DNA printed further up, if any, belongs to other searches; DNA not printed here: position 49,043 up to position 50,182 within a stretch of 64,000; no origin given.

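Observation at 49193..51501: FHA-forkhead transcription factor head-to-head with ALG6/8, and a taxonomic puzzle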

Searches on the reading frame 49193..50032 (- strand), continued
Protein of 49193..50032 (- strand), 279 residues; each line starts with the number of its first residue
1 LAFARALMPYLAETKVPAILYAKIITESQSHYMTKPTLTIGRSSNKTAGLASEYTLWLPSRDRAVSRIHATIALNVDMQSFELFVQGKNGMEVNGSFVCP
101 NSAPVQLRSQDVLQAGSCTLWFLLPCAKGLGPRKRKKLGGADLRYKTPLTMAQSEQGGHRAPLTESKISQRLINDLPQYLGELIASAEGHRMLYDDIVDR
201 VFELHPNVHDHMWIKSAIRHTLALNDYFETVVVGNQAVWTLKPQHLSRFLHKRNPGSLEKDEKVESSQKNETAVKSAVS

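Call 28: fold_search(model_id=the predicted structure, library=pdb)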
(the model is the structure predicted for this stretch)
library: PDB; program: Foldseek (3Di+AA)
matches with E <= 10: 605; with E <= 0.001: 0
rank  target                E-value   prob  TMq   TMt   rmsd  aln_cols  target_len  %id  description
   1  2c6y_B                3.0e-03  1.00  0.24  0.64   2.2        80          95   25  Crystal structure of interleukin enhancer-binding factor 1 bound to DNA (released 2006-04-18)
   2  8bzm_I                4.3e-03  1.00  0.24  0.66   2.3        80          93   25  FOXK1-ELF1-heterodimer bound to DNA (released 2023-12-27)
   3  7vox_B                4.5e-03  1.00  0.20  0.62   7.1        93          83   20  The crystal structure of human forkhead box protein A in complex with DNA 2 (released 2022-08-17)
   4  3g73_B                5.1e-03  1.00  0.24  0.64   5.5        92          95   25  Structure of the FOXM1 DNA binding (released 2009-03-03)
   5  8bzm_E                5.4e-03  1.00  0.24  0.63   2.9        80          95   25  FOXK1-ELF1-heterodimer bound to DNA (released 2023-12-27)
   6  8vfy_O                5.4e-03  1.00  0.20  0.51   7.1        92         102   21  Cryo-EM structure of FoxA1 in complex with ALBN1 nucleosome (class 1) (released 2024-08-07)
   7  7tdw_A                5.4e-03  1.00  0.19  0.54  10.2        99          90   22  Structure of FOXP3-DNA complex (released 2022-08-10)
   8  8bzm_A                7.2e-03  1.00  0.24  0.64   3.1        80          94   25  FOXK1-ELF1-heterodimer bound to DNA (released 2023-12-27)
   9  6ncm_A                8.6e-03  1.00  0.22  0.60   2.1        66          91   24  Crystal structure of the human FOXN3 DNA binding domain in complex with a forkhead-like (FHL) DNA sequence (released 2019-02-27)
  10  9d2e_G                8.6e-03  1.00  0.18  0.49   7.6        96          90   24  FoxP3 multimers bridge two T4G repeat DNAs (model1) (released 2025-10-29)
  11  6lbm_C                9.1e-03  1.00  0.25  0.65   2.5        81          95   22  Crystal Structure of FOXC2-DBD bound to a palindromic DNA sequence (released 2021-02-10)
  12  9d2e_F                1.0e-02  1.00  0.21  0.55   6.5        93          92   29  FoxP3 multimers bridge two T4G repeat DNAs (model1) (released 2025-10-29)
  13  9d2e_B                1.1e-02  1.00  0.20  0.52   7.0        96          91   26  FoxP3 multimers bridge two T4G repeat DNAs (model1) (released 2025-10-29)
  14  2a07_J                1.3e-02  1.00  0.21  0.65   6.9        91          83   19  Crystal Structure of Foxp2 bound Specifically to DNA. (released 2006-01-31)
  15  5ocn_D                1.4e-02  1.00  0.22  0.66   2.7        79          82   22  Crystal structure of the forkhead domain of human FOXN1 (released 2017-08-02)
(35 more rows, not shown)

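Call 39: search_protein_families(library=pfam, proteins=[P0016, P0018, P0025, P0032, P0031, P0070, P0022, P0030, P0046, P0002], max_evalue=0.1)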
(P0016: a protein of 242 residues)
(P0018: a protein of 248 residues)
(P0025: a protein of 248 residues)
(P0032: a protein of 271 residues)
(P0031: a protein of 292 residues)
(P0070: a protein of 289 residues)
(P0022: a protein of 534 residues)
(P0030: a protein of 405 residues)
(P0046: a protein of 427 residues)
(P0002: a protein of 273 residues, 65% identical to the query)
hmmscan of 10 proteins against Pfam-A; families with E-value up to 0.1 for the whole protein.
P0016 (242 aa): 3 families
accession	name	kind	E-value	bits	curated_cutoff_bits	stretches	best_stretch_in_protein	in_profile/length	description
PF00498.31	FHA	-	1.4e-13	51.5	20.7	1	25-101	1-67/67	FHA domain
PF00250.24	Forkhead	-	0.00059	20.3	27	1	154-224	15-87/88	Forkhead domain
PF16697.10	Yop-YscD_cpl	-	0.023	15.4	33.2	1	38-103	25-86/94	Inner membrane component of T3SS, cytoplasmic domain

P0018 (248 aa): 2 families
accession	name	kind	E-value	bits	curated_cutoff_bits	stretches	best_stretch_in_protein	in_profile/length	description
PF00498.31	FHA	-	1.1e-09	39.1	20.7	1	32-103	2-66/67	FHA domain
PF00250.24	Forkhead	-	3.5e-06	27.5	27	1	137-221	5-87/88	Forkhead domain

P0025 (248 aa): 5 families
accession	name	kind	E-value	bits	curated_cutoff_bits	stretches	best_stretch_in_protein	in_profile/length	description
PF00250.24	Forkhead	-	1.2e-29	102.7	27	1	135-216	1-86/88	Forkhead domain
PF00498.31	FHA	-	9.3e-10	39.2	20.7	1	24-96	1-67/67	FHA domain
PF10683.14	DBD_Tnp_Hermes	-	0.018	15.1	20.5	1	151-190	9-48/68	Hermes transposase DNA-binding domain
PF00538.25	Linker_histone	-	0.042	14.5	22.4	0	140-177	3-38/74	linker histone H1 and H5 family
PF25408.1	AAA_lid_NAV1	-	0.097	12.9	27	0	152-177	83-108/115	NAV1-like, AAA+ ATPase lid domain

P0032 (271 aa): 2 families
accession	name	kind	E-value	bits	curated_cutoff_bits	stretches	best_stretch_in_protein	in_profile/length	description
PF00498.31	FHA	-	3e-09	37.6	20.7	1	45-121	1-67/67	FHA domain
PF00250.24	Forkhead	-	1.7e-06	28.5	27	1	168-251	9-87/88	Forkhead domain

P0031 (292 aa): 4 families
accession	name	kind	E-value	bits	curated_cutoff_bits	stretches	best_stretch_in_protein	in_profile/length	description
PF00498.31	FHA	-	1.3e-11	45.2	20.7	1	69-129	9-67/67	FHA domain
PF00250.24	Forkhead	-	1.4e-05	25.6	27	1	177-261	9-85/88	Forkhead domain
PF16697.10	Yop-YscD_cpl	-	0.044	14.5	33.2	1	68-113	26-70/94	Inner membrane component of T3SS, cytoplasmic domain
PF20605.4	Antitox_RHH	-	0.098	13.3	27.2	0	158-183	13-38/50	Antitoxin-like ribbon-helix-helix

P0070 (289 aa): 2 families
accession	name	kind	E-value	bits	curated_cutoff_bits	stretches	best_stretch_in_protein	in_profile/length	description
PF00498.31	FHA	-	1.8e-09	38.3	20.7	1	82-144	9-67/67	FHA domain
PF00250.24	Forkhead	-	1.4e-07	31.9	27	1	202-278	12-87/88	Forkhead domain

P0022 (534 aa): 2 families
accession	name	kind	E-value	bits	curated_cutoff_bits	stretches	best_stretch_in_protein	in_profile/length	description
PF00250.24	Forkhead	-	2.2e-39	133.9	27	1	145-230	1-87/88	Forkhead domain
PF00498.31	FHA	-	6e-11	43.1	20.7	1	33-106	1-67/67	FHA domain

P0030 (405 aa): 4 families
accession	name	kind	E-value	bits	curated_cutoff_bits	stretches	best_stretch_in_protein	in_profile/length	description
PF00250.24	Forkhead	-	2.3e-28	98.6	27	1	212-294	2-85/88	Forkhead domain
PF00498.31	FHA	-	3.3e-07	31.1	20.7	1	92-154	8-67/67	FHA domain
PF00538.25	Linker_histone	-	0.01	16.5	22.4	1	216-250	3-38/74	linker histone H1 and H5 family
PF11355.13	DUF3157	-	0.03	14.4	21.7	0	140-202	20-71/199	Protein of unknown function (DUF3157)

P0046 (427 aa): 3 families
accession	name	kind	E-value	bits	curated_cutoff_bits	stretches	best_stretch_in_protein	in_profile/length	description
PF00250.24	Forkhead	-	5.2e-33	113.5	27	1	191-275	1-86/88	Forkhead domain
PF00498.31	FHA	-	3.1e-09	37.6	20.7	1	70-133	7-67/67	FHA domain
PF08070.16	DTHCT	-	0.0012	20.1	24.9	1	286-336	7-58/102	DTHCT (NUC029) region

P0002 (273 aa): 2 families
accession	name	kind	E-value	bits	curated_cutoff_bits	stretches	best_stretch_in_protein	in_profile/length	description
PF00498.31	FHA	-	1.3e-09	38.8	20.7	1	33-110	2-67/67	FHA domain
PF00250.24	Forkhead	-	0.0001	22.8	27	1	176-243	13-87/88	Forkhead domain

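Call 42: find_homologous_proteins(query=A2, max_evalue=1e-8)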
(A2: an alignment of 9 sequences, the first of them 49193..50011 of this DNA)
Query A2 (9 sequences) (272 aa, profile of the alignment): 5 proteins with E <= 1e-8 among 3962 candidates.
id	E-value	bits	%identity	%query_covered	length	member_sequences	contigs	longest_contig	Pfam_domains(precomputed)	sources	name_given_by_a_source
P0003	7.4e-103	362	68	89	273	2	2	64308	PF00498.32,PF00250.25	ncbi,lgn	-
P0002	1.1e-102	361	65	97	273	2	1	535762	PF00498.32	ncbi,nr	ncbi:hypothetical protein CCYA_CCYA13G3620 [Cyanidiococcus yangmingshanensis]|nr:hypothetical protei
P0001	7.2e-101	355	99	100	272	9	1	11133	PF00498.32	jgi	jgi:hypothetical protein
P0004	4.8e-93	330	52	86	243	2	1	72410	PF00498.32,PF00250.25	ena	-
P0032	6.6e-82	293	27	89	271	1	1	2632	PF00498.32,PF00250.25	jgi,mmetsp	mmetsp:Transcript_4179/g.7341 ORF Transcript_4179/g.7341 Transcript_4179/m.7341 type:complete len:27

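Call 47: list_cluster_members(proteins=[P0041, P0042, P0044, P0062, P0116, P0151, P0154, P0161, P0023, P0055])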
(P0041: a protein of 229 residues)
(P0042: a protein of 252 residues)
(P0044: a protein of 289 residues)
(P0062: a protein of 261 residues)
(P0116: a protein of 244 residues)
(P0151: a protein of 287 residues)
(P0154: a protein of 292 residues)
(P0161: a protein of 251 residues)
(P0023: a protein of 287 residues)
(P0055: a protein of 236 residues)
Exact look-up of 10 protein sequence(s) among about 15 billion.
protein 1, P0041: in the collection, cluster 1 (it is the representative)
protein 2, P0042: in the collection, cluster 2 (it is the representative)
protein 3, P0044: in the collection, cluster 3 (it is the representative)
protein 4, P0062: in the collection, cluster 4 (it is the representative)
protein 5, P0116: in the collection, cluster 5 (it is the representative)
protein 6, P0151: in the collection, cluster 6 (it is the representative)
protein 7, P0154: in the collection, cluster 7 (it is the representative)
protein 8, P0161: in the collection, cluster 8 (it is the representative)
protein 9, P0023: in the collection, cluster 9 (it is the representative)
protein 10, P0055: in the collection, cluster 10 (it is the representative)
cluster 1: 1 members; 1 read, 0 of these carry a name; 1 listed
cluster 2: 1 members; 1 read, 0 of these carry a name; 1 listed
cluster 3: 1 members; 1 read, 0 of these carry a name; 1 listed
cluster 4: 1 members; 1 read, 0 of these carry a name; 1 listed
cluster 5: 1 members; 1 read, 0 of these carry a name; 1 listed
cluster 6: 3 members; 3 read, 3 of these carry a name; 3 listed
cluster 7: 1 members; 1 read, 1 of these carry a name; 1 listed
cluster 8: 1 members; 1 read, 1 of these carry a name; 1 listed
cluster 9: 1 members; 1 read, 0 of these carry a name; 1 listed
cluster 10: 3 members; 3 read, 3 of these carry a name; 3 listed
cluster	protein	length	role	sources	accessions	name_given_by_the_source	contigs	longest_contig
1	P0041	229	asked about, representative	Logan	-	-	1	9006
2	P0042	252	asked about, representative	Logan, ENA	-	-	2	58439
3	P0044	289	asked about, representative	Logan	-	-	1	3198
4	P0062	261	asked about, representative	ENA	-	-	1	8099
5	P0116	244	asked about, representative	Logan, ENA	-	-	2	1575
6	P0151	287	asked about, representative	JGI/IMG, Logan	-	predicted component of type VI protein secretion system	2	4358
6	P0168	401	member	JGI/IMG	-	hypothetical protein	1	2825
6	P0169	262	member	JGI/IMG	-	predicted component of type VI protein secretion system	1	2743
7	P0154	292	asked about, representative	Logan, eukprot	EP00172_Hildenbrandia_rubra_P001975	Plantae.Rhodophyta-Hildenbrandia_rubra.ctg26222.p1 ...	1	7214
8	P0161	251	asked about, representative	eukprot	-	GILJ01009040.1.p1 GENE.GILJ01009040.1~~GILJ01009040.1.p1 ORF type:complete len:266 ...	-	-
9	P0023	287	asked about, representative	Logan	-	-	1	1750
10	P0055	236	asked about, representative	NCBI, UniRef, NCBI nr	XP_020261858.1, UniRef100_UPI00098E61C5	FHA domain-containing protein FHA2-like isoform X2 [Asparagus officinalis] | FHA domain-containing protein FHA2-like isoform X2 n=1 Tax=Asparagus officinalis ...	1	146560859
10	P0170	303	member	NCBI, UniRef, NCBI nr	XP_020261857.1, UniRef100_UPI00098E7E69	FHA domain-containing protein FHA2-like isoform X1 [Asparagus officinalis] | FHA domain-containing protein FHA2-like isoform X1 n=1 Tax=Asparagus officinalis ...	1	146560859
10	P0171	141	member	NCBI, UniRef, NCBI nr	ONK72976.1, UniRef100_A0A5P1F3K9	uncharacterized protein A4U43_C04F25640 [Asparagus officinalis] | HTH OST-type domain-containing protein n=1 Tax=Asparagus officinalis TaxID=4686 ...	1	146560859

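Call 48: find_encoding_contigs(protein=P0042, flank=10000, max_places=2)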
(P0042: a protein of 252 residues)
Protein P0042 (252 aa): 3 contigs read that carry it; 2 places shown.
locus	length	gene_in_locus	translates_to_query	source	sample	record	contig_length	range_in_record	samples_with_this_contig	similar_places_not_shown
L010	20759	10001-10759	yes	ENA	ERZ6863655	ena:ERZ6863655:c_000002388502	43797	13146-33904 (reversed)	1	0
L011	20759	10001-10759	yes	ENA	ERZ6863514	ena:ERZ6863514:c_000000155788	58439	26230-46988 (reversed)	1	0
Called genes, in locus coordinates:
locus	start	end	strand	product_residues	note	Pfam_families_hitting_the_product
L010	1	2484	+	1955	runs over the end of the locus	-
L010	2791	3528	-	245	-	PF17144:Ribosomal_L5e, PF14204:Ribosomal_L18_c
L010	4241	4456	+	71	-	-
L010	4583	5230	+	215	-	PF03208:PRA1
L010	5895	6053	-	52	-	-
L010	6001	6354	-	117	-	-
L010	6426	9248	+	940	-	PF01814:Hemerythrin, PF05495:zf-CHY, PF13639:zf-RING_2, PF14599:zinc_ribbon_6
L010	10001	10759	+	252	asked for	PF00498:FHA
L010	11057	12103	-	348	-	PF00459:Inositol_P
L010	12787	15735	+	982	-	PF08840:BAAT_C (faint), PF21938:CAP_N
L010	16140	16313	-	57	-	-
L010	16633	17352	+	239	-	PF08603:CAP_C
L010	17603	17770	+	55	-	-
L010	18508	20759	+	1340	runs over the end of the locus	-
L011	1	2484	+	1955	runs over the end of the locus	-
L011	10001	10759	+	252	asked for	PF00498:FHA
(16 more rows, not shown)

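Call 63: find_homologous_proteins(query=P0042, max_evalue=0.001)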
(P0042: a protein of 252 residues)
Query P0042 (252 aa): 30 proteins with E <= 0.001 among 610 candidates.
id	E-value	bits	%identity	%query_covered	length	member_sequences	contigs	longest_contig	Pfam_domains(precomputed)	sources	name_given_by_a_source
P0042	1.4e-167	573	100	100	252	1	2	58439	PF00498.32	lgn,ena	-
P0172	9.9e-105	367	64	99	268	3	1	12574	PF00498.32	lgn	-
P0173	2.6e-103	363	66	100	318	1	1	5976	PF00498.32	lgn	-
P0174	3.5e-102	359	68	96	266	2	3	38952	PF00498.32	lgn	-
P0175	8.2e-98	345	64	99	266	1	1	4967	PF00498.32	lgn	-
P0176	8.3e-97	342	64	96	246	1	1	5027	PF00498.32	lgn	-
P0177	1.1e-95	338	64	94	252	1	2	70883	PF00498.32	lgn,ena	-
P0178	2.5e-94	333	60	99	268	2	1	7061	PF00498.32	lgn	-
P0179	3.1e-91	323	61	98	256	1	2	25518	PF00498.32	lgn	-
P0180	8.6e-90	319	62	92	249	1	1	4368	PF00498.32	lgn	-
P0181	9.5e-85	302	60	92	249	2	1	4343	PF00498.32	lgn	-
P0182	1.7e-83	298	58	98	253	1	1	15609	PF00498.32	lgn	-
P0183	1.2e-78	282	63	86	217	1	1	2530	PF00498.32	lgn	-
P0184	1.0e-75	272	63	85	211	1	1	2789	PF00498.32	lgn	-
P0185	7.0e-73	263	56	90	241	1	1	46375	PF00498.32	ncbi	ncbi:unnamed protein product [Agarophyton chilense]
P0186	3.4e-72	261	56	86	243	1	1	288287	PF00498.32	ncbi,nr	ncbi:hypothetical protein FGB62_89g06 [Gracilaria domingensis]|nr:hypothetical protein FGB62_89g06 [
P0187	1.1e-71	259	53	87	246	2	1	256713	PF00498.32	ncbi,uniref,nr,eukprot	ncbi:Fork head transcription factor 1 [Gracilariopsis chorda]|uniref:Fork head transcription factor 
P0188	1.1e-70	256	53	86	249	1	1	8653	PF00498.32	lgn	-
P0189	1.3e-69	252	54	86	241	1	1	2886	PF00498.32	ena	-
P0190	2.9e-68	248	54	86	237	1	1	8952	PF00498.32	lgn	-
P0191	6.9e-68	247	53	88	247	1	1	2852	PF00498.32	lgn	-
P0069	7.6e-60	220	46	91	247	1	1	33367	PF00498.32,PF16697.11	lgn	-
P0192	5.6e-58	214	50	92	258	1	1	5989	PF00498.32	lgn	-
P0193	8.5e-55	204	46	87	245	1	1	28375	PF00498.32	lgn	-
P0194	2.9e-54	202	47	87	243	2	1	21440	PF00498.32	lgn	-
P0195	5.7e-43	165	42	86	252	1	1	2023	PF00498.32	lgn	-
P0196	2.9e-42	163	39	90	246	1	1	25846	PF00498.32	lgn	-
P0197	4.4e-42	162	45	75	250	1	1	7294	PF00498.32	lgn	-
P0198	6.6e-41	158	41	71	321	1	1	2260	PF00498.32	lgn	-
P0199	1.4e-40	157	44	83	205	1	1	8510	PF00498.32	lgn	-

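Call 67: find_encoding_contigs(protein=P0017, flank=3000, max_places=2)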
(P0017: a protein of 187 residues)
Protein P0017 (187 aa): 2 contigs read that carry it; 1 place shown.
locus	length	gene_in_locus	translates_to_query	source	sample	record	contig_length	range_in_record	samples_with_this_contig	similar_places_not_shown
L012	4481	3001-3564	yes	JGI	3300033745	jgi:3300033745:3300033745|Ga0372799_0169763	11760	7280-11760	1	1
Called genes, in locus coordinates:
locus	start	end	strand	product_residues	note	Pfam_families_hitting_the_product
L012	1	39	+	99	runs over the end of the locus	-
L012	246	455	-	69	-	-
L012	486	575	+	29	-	-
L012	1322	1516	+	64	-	PF03959:FSH1 (weak)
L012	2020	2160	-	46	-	-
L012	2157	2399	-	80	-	-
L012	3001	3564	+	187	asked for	PF00498:FHA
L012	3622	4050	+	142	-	-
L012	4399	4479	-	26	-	?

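Call 68: find_encoding_contigs(protein=P0028, flank=3000, max_places=2)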
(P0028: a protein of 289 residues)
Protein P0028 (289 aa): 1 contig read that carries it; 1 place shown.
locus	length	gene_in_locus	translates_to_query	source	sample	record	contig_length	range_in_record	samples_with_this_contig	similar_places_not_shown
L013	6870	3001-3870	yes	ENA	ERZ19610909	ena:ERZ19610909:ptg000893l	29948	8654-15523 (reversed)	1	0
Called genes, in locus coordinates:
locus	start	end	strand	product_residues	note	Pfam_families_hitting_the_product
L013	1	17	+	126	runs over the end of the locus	-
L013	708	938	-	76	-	-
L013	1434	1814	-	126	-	-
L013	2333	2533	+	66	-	-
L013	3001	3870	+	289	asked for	PF00498:FHA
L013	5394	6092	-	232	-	-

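Call 76: find_encoding_contigs(protein=P0005, flank=1000, max_places=10)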
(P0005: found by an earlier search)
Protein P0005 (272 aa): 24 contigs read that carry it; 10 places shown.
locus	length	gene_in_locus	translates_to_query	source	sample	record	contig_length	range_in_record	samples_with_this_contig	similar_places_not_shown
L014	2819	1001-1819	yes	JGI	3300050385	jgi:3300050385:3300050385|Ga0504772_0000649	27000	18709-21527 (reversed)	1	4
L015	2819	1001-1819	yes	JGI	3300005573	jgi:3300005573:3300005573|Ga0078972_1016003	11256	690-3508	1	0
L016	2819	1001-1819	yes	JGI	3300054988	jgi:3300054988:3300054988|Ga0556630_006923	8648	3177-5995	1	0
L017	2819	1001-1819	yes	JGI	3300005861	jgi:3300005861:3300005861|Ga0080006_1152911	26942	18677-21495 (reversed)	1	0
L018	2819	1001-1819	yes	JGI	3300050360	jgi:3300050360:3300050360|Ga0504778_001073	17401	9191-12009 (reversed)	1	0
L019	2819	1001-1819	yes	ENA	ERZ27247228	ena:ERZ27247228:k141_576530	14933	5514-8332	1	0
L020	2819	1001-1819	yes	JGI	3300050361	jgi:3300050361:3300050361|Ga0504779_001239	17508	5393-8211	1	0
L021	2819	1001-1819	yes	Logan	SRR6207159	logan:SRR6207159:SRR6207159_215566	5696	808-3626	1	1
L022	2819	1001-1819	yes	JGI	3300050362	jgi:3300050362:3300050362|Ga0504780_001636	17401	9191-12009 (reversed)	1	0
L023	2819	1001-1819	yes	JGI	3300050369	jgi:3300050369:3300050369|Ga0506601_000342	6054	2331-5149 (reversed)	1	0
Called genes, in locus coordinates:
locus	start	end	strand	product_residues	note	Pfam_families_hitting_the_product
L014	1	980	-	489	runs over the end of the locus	PF03155:Alg6_Alg8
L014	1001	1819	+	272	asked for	PF00498:FHA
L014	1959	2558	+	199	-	-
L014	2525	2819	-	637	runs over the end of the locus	PF05063:MT-A70, PF00569:ZZ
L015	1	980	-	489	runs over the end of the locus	PF03155:Alg6_Alg8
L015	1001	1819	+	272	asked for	PF00498:FHA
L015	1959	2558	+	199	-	-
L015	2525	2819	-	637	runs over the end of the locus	PF05063:MT-A70, PF00569:ZZ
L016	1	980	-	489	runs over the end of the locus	PF03155:Alg6_Alg8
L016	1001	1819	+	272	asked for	PF00498:FHA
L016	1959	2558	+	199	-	-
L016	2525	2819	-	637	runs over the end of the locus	PF05063:MT-A70, PF00569:ZZ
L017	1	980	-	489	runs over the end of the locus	PF03155:Alg6_Alg8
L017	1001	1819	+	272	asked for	PF00498:FHA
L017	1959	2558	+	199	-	-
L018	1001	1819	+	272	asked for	PF00498:FHA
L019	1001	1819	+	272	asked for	PF00498:FHA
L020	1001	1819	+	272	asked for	PF00498:FHA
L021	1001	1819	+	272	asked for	PF00498:FHA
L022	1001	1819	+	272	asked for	PF00498:FHA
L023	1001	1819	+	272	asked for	PF00498:FHA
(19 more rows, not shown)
